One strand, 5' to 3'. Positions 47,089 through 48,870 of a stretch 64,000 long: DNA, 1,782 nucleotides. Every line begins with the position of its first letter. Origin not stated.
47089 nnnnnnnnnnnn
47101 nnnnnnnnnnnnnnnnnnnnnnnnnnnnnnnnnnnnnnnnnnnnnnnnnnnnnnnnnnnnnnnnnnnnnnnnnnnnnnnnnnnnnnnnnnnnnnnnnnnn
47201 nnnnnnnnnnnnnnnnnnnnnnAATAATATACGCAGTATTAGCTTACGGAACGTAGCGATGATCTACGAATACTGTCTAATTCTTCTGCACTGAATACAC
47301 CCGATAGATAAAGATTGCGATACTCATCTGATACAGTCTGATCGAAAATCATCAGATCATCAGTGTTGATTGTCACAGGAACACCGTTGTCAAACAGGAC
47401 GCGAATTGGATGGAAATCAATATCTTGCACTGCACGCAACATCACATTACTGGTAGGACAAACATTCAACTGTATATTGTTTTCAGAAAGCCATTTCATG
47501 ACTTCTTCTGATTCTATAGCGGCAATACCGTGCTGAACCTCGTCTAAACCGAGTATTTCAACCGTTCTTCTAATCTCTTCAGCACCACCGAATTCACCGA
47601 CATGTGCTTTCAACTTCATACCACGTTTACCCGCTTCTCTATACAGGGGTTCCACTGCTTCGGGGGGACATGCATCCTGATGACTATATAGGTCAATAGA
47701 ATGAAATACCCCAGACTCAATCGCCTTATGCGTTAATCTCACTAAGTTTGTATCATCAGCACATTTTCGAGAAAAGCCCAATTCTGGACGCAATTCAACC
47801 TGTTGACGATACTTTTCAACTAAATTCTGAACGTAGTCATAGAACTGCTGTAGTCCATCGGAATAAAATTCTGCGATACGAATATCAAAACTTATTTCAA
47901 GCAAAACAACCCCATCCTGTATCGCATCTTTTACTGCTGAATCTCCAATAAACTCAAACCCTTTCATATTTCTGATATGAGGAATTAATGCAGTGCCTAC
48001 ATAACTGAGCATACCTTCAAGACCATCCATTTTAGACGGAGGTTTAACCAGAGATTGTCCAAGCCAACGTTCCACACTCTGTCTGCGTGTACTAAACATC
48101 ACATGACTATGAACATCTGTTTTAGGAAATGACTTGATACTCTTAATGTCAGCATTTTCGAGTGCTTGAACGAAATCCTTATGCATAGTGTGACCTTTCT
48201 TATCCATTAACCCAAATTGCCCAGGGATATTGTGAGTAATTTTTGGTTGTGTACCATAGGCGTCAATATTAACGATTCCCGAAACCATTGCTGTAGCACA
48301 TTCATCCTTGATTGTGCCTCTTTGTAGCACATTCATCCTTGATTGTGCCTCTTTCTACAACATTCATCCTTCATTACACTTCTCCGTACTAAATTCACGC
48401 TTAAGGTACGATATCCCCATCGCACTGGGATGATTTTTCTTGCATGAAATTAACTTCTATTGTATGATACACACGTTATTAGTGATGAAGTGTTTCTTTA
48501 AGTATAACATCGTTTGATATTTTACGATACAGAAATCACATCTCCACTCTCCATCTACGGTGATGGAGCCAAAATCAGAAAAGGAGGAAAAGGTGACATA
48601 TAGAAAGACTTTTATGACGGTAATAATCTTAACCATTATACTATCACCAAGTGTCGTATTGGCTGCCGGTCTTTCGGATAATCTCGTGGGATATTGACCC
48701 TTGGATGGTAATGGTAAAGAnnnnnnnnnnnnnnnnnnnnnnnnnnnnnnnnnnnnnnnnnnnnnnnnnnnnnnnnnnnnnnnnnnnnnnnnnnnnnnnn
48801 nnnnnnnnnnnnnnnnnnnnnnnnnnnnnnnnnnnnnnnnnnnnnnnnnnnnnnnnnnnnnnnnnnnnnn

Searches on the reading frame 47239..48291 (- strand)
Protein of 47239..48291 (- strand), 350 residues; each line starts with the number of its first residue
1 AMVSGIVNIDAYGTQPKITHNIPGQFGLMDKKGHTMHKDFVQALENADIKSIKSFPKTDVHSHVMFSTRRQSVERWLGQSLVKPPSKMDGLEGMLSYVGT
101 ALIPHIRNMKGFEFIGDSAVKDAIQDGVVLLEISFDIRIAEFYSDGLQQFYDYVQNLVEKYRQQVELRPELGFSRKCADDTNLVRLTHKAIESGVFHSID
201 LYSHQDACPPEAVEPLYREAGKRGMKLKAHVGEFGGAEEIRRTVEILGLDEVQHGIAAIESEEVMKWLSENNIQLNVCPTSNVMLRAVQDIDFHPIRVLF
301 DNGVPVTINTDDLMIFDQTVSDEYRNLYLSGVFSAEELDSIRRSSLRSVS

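Call 16: search_protein_families(library=pfam, proteins=[window:47239-48291:-])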
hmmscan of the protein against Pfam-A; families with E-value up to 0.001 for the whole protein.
window:47239-48291:- (350 aa): 1 family
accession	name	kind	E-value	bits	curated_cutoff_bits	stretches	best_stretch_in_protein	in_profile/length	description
PF00962.28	A_deaminase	-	5.3e-35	121.5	27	1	118-348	76-312/330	Adenosine deaminase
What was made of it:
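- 47239..48207 (-): Adenosine-deaminase-like gene. The probable start is the ATG at 48207 or 48186, not 48288 or 48336. Pfam A_deaminase E = 5.3e-35 (call 16).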

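Call 77: search_solved_structures(query=window:47239-48291:-, show_alignments=1)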
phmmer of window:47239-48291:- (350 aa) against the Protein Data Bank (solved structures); distinct sequences matched with E-value up to 0.001: 35.
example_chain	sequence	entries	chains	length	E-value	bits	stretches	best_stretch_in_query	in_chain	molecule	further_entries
3ewc_A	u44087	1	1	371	6.4e-23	84.3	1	112-339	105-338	Adenosine deaminase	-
2pgf_A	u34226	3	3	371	1.9e-22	82.8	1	112-339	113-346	adenosine deaminase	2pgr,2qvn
2amx_A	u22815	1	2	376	3.9e-22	81.8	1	54-338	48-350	adenosine deaminase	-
3ewd_A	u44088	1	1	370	7.7e-22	80.8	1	118-339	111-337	Adenosine deaminase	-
3rys_A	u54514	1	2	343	1.3e-21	80.1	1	173-348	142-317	Adenosine deaminase 1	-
6ii7_A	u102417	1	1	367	7.5e-21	77.5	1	115-333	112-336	Adenosine deaminase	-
3ou8_A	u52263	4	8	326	1.9e-18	69.6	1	194-345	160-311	Adenosine deaminase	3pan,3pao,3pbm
6n9m_A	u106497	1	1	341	5.7e-15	58.2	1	209-336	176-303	Adenosine deaminase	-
6n91_A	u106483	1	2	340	4.9e-14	55.1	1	198-325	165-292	Adenosine deaminase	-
3iar_A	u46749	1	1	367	1.8e-13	53.2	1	216-341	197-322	Adenosine deaminase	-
7rtg_A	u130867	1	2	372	1.9e-13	53.2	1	216-341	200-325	Adenosine deaminase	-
1a4l_A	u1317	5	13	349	9e-13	51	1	216-341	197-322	ADENOSINE DEAMINASE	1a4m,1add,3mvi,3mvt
2ada_A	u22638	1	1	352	9.1e-13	51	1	216-341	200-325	ADENOSINE DEAMINASE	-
9vlv_A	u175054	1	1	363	2.1e-12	49.8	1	216-341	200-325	Adenosine deaminase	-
1fkw_A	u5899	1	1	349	3.2e-12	49.2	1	216-341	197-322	ADENOSINE DEAMINASE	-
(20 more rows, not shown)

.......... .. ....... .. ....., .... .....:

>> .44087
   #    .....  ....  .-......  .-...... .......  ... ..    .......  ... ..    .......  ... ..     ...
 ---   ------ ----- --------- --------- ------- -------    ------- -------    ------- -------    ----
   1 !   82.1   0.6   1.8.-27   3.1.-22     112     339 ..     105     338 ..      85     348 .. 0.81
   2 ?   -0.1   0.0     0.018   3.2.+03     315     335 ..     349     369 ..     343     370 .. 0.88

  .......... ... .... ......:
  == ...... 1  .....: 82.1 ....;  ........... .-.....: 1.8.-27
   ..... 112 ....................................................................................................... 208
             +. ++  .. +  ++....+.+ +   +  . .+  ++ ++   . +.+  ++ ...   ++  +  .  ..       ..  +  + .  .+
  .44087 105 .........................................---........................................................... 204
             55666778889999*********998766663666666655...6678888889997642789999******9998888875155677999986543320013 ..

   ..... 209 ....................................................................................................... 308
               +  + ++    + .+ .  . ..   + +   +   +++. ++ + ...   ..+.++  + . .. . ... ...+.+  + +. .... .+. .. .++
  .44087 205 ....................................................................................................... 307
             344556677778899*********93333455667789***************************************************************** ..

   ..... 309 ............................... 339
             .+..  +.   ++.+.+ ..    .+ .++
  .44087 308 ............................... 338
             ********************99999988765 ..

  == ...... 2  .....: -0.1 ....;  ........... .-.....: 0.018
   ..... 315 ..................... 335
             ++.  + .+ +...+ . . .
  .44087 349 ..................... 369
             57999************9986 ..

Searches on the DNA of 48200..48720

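Call 20: search_rna_families(source=window, start=48200, end=48720, threshold=evalue, max_evalue=10, show_alignments=3)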
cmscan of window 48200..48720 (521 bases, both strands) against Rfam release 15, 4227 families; matches with E-value up to 10: 2.
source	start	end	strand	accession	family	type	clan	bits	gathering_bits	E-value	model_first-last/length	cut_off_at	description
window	48238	48350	-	RF01638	ceN48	Gene; snRNA; snoRNA; HACA-box;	-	21.5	70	0.085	1-125/125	no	Caenorhabditis snoRNA ceN48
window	48595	48655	+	RF01166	sn3071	Gene; snRNA; snoRNA; CD-box;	-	15.4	40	3.1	1-77/77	no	Small nucleolar RNA sn3071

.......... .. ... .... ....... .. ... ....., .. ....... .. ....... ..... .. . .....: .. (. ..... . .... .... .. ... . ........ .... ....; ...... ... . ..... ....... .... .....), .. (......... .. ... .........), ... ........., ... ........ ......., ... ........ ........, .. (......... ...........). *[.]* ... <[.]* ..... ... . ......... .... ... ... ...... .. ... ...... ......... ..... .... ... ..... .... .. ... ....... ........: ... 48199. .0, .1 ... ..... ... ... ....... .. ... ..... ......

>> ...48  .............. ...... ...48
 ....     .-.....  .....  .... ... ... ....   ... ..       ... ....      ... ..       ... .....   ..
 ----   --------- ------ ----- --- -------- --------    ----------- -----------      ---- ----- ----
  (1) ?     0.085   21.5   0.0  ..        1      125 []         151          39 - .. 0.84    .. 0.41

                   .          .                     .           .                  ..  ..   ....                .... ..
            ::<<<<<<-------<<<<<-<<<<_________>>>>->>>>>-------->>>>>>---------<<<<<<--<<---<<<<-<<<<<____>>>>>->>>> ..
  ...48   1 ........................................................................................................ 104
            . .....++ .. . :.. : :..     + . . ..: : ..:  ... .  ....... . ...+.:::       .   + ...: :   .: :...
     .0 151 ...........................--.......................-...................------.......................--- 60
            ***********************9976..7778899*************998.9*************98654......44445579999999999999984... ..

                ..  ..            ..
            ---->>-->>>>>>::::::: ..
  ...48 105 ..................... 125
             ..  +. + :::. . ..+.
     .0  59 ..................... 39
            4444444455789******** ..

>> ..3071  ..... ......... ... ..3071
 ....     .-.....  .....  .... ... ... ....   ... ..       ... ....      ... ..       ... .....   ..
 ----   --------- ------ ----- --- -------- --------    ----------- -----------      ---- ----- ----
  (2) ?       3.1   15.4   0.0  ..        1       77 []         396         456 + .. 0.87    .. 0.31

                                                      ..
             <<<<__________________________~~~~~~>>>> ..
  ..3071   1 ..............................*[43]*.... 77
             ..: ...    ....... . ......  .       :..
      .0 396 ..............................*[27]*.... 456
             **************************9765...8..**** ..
